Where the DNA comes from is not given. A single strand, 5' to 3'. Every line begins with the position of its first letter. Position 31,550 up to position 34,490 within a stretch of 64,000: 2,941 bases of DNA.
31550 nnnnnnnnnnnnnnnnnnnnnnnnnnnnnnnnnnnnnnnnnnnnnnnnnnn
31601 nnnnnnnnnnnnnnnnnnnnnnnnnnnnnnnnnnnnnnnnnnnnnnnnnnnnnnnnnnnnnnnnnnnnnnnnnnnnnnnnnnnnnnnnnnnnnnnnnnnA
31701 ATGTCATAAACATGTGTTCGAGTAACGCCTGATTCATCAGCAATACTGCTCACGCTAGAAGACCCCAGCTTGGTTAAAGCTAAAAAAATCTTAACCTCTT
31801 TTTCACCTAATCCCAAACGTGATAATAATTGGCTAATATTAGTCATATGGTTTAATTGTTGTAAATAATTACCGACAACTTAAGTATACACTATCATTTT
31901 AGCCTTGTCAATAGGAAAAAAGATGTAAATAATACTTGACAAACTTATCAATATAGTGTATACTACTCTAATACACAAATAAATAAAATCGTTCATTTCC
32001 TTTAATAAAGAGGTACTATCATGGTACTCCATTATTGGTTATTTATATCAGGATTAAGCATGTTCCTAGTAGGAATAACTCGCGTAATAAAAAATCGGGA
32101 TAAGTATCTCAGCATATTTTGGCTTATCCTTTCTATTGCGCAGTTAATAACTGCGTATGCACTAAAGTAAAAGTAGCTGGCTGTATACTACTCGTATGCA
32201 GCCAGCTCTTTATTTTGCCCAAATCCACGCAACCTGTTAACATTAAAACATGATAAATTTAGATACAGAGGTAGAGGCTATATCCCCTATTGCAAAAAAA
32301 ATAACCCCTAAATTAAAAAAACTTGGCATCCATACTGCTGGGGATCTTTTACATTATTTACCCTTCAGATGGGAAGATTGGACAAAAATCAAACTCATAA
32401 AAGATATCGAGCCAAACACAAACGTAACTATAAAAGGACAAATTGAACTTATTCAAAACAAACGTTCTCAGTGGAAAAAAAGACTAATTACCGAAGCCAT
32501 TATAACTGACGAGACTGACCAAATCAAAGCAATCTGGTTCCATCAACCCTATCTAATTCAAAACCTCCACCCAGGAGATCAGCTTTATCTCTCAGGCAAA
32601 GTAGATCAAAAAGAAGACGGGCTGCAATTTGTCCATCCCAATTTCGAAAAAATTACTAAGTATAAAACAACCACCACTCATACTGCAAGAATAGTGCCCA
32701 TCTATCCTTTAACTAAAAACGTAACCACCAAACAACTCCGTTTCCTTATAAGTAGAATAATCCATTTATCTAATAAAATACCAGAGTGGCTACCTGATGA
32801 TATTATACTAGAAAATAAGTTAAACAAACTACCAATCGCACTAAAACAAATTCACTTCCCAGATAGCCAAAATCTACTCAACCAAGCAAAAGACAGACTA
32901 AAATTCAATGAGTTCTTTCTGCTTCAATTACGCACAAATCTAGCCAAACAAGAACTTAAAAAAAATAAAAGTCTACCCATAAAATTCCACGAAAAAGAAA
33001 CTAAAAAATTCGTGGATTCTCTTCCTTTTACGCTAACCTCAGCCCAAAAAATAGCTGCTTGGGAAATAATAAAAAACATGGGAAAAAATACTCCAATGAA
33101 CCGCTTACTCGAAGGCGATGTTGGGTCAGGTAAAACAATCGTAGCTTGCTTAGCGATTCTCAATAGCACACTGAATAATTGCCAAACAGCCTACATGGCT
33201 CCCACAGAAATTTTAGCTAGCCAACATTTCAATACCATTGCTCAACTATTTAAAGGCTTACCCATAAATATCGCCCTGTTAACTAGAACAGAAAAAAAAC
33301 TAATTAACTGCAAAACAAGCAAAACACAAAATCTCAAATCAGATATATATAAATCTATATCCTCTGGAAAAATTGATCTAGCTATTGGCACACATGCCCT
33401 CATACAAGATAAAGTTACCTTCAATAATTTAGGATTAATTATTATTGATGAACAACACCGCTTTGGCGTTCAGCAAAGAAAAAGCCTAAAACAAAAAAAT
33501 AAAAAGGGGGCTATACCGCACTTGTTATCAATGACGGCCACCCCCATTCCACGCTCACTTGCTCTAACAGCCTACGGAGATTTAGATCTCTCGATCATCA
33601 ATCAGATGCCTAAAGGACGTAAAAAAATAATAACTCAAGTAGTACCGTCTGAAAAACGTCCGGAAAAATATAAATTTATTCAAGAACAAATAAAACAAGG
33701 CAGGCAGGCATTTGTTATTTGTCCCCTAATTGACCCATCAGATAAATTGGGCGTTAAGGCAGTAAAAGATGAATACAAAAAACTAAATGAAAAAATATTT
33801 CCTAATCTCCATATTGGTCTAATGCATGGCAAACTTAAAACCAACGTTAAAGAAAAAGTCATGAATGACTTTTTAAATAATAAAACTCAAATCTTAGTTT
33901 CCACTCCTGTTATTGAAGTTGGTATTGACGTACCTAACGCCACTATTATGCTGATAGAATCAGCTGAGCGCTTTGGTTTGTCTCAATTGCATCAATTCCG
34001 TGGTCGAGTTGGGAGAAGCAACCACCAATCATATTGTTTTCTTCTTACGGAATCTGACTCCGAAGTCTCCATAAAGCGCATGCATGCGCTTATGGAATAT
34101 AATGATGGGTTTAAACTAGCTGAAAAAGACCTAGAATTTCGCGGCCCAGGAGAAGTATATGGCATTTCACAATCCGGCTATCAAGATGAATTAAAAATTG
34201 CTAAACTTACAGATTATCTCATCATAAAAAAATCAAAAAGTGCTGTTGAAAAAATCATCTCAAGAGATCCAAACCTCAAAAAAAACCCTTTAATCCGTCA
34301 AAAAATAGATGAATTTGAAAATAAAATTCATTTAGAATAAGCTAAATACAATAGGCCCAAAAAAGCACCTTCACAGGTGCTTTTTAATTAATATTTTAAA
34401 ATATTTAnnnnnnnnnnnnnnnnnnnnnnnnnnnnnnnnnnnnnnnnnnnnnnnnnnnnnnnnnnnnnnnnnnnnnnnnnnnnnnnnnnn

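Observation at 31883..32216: Back-to-back near-consensus promoters: a TrmB-like regulator divergent from an unannotated 49-aa membrane ORF with its own terminator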

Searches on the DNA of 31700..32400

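Call 5: search_rna_families(source=window, start=31700, end=32400, threshold=evalue, max_evalue=10, show_alignments=3)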
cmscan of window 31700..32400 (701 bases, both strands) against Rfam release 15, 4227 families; matches with E-value up to 10: 5.
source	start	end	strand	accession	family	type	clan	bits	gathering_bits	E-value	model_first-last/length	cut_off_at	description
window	32175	32260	+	RF02322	TtnuHACA15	Gene; snRNA; snoRNA; HACA-box;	-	17.5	100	2.8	1-117/117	no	Tetrahymena snoRNA TtnuHACA15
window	32175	32207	+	RF00456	mir-34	Gene; miRNA;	CL00087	16.5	53.4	1.1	21-52/72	no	mir-34 microRNA precursor family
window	32156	32224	+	RF02625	WsnRNA46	Gene; sRNA;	-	15.3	65.3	7.6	1-151/151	no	Wolbachia sRNA 46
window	32164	32216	-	RF00027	let-7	Gene; miRNA;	CL00148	14.7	53.5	7.6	1-84/84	no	let-7 microRNA precursor family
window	32175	32207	-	RF00456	mir-34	Gene; miRNA;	CL00087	14.3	53.4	4.8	21-52/72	no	mir-34 microRNA precursor family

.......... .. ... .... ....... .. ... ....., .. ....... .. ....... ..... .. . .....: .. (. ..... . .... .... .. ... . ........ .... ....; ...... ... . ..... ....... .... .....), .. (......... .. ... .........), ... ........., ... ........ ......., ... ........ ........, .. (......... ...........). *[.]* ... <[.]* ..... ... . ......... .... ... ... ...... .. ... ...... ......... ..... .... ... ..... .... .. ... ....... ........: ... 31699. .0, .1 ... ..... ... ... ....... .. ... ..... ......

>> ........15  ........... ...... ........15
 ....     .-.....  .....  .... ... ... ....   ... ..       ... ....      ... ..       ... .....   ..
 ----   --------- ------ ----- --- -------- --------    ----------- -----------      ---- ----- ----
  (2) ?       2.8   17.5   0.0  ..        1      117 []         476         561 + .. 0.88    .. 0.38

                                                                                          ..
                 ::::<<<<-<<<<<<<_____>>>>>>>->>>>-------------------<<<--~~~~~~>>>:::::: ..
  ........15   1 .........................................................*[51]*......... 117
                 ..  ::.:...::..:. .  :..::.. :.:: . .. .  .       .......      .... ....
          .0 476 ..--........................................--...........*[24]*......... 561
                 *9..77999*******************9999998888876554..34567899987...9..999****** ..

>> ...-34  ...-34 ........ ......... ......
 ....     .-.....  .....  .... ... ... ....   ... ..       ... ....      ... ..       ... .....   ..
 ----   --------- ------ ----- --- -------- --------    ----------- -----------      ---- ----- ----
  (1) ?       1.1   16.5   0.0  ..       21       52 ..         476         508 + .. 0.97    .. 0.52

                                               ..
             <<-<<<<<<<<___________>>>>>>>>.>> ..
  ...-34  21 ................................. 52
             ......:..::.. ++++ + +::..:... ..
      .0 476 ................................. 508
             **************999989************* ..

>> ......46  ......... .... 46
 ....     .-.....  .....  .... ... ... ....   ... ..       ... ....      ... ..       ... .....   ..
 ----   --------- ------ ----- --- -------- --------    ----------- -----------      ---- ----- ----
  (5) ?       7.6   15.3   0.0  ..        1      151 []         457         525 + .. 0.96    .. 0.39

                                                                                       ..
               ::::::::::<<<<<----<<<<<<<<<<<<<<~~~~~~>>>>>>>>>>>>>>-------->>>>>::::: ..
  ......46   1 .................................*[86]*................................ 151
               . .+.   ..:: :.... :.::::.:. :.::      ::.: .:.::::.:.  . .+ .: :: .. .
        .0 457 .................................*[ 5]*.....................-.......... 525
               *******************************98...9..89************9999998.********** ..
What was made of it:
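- On Known structured RNA (Rfam 15): In 31700-32400 at E<=10 there are only spurious hits to the terminator hairpin (call 5).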

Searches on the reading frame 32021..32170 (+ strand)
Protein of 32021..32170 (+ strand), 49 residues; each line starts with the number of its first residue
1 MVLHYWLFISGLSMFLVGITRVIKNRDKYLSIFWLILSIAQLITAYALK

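Call 7: search_protein_families(library=pfam, proteins=[window:32021-32170:+], max_evalue=0.01)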
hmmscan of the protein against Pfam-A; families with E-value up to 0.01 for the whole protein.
window:32021-32170:+ (49 aa): 0 families

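Call 8: search_protein_families(library=ncbifam, proteins=[window:32021-32170:+], max_evalue=0.1)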
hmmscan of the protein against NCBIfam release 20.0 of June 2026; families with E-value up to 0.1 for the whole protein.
window:32021-32170:+ (49 aa): 0 families

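Call 13: find_homologous_proteins(query=window:32021-32167:+, max_evalue=10)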
Query seq(49 aa) (49 aa): 1 proteins with E <= 10 among 1 candidates.
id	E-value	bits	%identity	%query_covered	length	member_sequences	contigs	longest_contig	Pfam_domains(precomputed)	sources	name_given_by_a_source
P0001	3.5e-23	97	100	100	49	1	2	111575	-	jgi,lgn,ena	-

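Call 36: search_protein_representatives(protein=window:32021-32167:+)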
Query: 49 residues. Proteins with E-value up to 0.001 (for the whole library): 1; up to 1e-10: 1; up to 1e-30: 0. The best 1 are listed.
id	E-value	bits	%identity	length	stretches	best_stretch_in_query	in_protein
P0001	1.1e-23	96.7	100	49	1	1-49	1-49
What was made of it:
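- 32021..32170 (+): 49-codon ORF, a putative two-helix membrane peptide. It is an orphan and its coding status is unproven. No homolog found (calls 13, 36).
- The peptide has no homolog among 5.8 billion clusters or 1.84 billion representatives (calls 13, 36). The ORF is an orphan (calls 13, 36).
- Tried and rejected: A word-indexed search of 5.8 billion clusters and an exhaustive phmmer search of 1.84 billion representatives found only the peptide itself (calls 13, 36).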

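Call 55: search_protein_families(library=phrogs, proteins=[window:32021-32167:+], max_evalue=1)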
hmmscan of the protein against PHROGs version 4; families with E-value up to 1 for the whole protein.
seq(49 aa): 1 family
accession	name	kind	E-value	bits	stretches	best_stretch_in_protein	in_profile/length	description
phrog_18753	-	unknown function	0.074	14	1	4-28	31-53/53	-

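Call 56: search_protein_families(library=padloc, proteins=[window:32021-32167:+], max_evalue=1)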
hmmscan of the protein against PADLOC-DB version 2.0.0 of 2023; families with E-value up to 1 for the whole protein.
seq(49 aa): 0 families
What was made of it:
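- Tried and rejected: Pfam, NCBIfam, PHROGs and PADLOC gave nothing (calls 7, 8, 55, 56).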

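Call 58: find_encoding_contigs(protein=P0001, flank=1500, max_places=4)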
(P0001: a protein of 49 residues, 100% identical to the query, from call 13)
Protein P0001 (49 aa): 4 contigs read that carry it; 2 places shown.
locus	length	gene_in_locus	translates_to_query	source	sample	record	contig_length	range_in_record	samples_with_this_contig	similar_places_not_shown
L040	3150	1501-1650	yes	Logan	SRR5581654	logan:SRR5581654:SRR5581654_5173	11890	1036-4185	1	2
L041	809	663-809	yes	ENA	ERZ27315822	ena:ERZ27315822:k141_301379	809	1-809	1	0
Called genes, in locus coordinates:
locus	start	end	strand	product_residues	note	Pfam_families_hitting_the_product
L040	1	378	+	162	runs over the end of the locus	-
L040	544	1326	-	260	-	PF01978:TrmB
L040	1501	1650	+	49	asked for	-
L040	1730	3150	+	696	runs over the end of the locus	PF17191:RecG_wedge, PF01336:tRNA_anti-codon (weak), PF04851:ResIII, PF00270:DEAD, PF00271:Helicase_C, PF19833:RecG_dom3_C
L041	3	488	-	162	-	?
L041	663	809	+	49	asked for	?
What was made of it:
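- Checked: It was called as a gene on some public contigs (P0001; calls 13, 58).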

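Call 69: predict_structure(protein=window:32021-32167:+)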
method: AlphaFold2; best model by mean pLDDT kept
length: 49 residues; sequences in the alignment: 1
mean_pLDDT: 87.9   pTM: 0.41
mean pLDDT of the five models: 87.9, 79.3, 79.1, 76.3, 75.0
residues with pLDDT >= 90: 24; 70-90: 24; 50-70: 1; < 50: 0
segments of 3 or more residues with pLDDT < 50: none
pLDDT, mean of each block of 10 residues (from residue 1): 89 91 82 91 86
secondary structure, 60 per line:
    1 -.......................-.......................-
elements in order: H2-24 H26-48
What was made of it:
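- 32021..32170 (+): AF2 predicts helices 2-24 and 26-48 (call 69).
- Checked: A single-sequence AlphaFold2 model gives two helices, residues 2-24 and 26-48, with pLDDT 87.9 (call 69).
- AF2 predicts two helices (call 69).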

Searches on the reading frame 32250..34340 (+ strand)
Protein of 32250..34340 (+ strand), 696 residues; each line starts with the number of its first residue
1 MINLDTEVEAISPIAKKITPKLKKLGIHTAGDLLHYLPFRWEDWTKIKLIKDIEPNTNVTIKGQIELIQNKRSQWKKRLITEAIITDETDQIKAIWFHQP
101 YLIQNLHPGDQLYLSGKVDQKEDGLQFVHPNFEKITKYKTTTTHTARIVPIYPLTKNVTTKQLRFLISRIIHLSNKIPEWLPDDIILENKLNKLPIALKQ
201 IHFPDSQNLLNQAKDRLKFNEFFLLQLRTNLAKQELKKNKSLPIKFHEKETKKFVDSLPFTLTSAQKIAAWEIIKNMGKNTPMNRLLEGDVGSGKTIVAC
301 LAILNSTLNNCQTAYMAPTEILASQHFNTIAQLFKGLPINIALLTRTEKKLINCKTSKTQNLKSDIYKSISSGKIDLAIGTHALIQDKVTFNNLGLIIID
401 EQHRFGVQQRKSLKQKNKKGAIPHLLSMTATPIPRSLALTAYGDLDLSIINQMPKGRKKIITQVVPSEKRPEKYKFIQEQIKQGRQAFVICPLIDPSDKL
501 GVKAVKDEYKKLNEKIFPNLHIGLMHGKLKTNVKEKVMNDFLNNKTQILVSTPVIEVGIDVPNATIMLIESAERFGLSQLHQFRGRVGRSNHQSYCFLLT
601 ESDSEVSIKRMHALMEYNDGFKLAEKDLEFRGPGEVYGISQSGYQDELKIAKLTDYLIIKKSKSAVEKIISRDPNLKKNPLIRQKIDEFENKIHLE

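Call 7: search_protein_families(library=pfam, proteins=[window:32250-34340:+], max_evalue=0.01)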
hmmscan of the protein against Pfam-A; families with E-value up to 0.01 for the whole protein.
window:32250-34340:+ (696 aa): 7 families
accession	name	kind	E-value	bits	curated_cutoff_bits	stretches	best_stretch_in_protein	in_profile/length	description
PF17191.10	RecG_wedge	-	3.8e-26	92.1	23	1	21-171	15-159/162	RecG wedge domain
PF00270.35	DEAD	-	3.1e-22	79.5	26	1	283-436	15-163/167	DEAD/DEAH box helicase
PF00271.37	Helicase_C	-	3.1e-18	66.5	23.5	1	473-590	2-109/110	Helicase conserved C-terminal domain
PF04851.21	ResIII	-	1e-12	48.7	22.5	1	261-432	3-162/164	Type III restriction enzyme, res subunit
PF19833.4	RecG_dom3_C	-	1.3e-11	44.8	26.8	1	618-689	2-76/87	ATP-dependent DNA helicase RecG, domain 3, C-terminal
PF01336.31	tRNA_anti-codon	-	4.8e-08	33.3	27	1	59-135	1-75/75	OB-fold nucleic acid binding domain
PF22590.2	Cas3-like_C_2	-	2.4e-05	25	27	1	502-591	12-105/106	CRISPR-associated nuclease/helicase Cas3, C-terminal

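Call 8: search_protein_families(library=ncbifam, proteins=[window:32250-34340:+], max_evalue=0.1)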
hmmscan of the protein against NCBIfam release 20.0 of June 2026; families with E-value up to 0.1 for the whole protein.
window:32250-34340:+ (696 aa): 43 families (the best 25 are shown)
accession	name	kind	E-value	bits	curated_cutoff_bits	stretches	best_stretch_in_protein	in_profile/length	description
NF008168.0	PRK10917.2-2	equivalog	2.6e-252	839.6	718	1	3-689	108-784/795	ATP-dependent DNA helicase RecG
NF008165.0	PRK10917.1-3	equivalog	3.2e-243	809.2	711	1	2-688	4-680/692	ATP-dependent DNA helicase RecG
NF008170.0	PRK10917.2-4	equivalog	7.6e-214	712.1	975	1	2-692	127-818/826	ATP-dependent DNA helicase RecG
TIGR00643.1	recG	equivalog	1.4e-213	711.1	659.4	1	25-663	1-626/629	ATP-dependent DNA helicase RecG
NF008163.0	PRK10917.1-1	equivalog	2.1e-183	611.3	796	1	6-689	9-686/692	ATP-dependent DNA helicase RecG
NF008167.0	PRK10917.2-1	equivalog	4.9e-173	577.1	995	1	23-690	22-733/744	ATP-dependent DNA helicase RecG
NF008164.0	PRK10917.1-2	equivalog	3.4e-172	574.3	785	1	6-678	13-679/704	ATP-dependent DNA helicase RecG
NF008166.0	PRK10917.1-4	equivalog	1e-171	572.6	864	1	11-683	16-694/705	ATP-dependent DNA helicase RecG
TIGR00580.2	mfd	equivalog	2e-115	387.2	800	1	237-644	409-799/907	transcription-repair coupling factor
NF008169.0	PRK10917.2-3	equivalog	4.1e-103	346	555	1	16-669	5-606/610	ATP-dependent DNA helicase RecG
NF007966.0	PRK10689.1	equivalog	2.7e-81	273.8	1329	1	242-653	581-975/1148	transcription-repair coupling factor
TIGR00595.1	priA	equivalog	4.5e-13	48.6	230.35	2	286-416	1-116/509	replication restart helicase PriA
NF004068.0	PRK05580.1-5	equivalog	2.5e-12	45.7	1249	2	244-411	241-392/795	primosomal protein N'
NF004066.1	PRK05580.1-3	equivalog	1.1e-11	43.8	813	2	210-411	197-385/788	primosomal protein N'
TIGR01587.1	cas3_core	equivalog_domain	8.4e-11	41.6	102.45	1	291-592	8-321/358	CRISPR-associated helicase Cas3'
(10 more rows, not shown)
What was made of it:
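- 32250..34340 (+): recG, the downstream gene. It has no recognisable promoter of its own. The NCBIfam RecG equivalog scores 839 bits and aligns from residue 2-3 (call 8).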
